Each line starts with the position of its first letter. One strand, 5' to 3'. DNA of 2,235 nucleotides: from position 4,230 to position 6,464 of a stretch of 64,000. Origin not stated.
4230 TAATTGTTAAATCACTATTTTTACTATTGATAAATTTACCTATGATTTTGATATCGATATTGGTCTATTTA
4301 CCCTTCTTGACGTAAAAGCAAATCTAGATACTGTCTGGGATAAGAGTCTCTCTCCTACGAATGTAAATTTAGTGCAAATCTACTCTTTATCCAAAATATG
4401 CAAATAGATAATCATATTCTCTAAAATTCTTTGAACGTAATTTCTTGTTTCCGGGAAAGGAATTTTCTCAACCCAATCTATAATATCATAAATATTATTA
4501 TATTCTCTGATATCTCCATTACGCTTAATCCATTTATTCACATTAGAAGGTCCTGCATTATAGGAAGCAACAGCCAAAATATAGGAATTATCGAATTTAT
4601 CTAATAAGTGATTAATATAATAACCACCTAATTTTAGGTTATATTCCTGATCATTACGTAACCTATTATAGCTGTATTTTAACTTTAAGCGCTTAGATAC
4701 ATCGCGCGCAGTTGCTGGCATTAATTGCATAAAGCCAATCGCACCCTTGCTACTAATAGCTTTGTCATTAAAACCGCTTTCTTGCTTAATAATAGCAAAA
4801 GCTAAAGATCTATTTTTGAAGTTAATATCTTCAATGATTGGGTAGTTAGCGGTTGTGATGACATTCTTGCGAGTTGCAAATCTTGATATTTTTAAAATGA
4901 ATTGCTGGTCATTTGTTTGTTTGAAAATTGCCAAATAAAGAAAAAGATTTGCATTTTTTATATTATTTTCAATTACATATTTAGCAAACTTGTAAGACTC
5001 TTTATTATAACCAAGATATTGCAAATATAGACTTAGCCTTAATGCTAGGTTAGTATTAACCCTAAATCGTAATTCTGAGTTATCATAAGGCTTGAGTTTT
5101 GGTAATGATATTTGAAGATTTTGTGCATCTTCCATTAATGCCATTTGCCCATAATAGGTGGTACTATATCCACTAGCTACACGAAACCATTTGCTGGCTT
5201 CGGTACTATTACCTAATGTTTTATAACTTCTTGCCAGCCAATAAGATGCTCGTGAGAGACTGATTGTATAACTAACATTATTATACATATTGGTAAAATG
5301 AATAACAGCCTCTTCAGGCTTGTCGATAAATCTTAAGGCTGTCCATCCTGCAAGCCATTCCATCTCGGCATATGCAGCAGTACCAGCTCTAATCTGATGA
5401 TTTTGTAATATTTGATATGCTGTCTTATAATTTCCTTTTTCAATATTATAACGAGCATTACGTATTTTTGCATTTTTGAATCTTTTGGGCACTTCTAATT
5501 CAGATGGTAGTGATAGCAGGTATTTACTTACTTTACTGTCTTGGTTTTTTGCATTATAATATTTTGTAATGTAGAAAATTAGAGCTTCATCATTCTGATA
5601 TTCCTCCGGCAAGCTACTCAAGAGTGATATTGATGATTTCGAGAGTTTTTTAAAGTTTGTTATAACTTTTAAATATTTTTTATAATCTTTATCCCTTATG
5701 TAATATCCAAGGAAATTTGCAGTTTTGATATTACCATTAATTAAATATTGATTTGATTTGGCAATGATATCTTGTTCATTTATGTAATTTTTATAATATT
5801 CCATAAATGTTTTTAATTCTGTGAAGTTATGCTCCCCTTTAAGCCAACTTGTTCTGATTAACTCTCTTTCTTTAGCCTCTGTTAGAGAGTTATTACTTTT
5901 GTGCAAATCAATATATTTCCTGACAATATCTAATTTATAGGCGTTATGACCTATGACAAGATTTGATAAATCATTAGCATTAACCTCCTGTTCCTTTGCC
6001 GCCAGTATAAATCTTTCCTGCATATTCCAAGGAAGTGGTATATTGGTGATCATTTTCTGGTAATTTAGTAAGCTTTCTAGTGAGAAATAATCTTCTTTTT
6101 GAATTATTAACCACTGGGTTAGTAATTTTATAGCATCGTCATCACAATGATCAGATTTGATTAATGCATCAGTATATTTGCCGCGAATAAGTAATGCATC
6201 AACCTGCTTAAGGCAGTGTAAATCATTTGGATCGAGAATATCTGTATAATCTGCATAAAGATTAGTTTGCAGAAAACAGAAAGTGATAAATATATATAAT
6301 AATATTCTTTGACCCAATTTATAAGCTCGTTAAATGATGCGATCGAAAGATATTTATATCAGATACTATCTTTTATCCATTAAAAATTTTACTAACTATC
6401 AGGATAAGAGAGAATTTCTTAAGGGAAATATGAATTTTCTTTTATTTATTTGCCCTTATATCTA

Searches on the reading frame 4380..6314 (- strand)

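Call 39: search_protein_families(library=pfam, proteins=[window:4380-6314:-], max_evalue=0.0001)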
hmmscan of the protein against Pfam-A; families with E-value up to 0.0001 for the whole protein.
window:4380-6314:- (644 aa): 1 family
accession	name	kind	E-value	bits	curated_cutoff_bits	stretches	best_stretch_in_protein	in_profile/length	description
PF01464.25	SLT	-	3.9e-28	97.8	21.3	1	502-605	14-114/117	Transglycosylase SLT domain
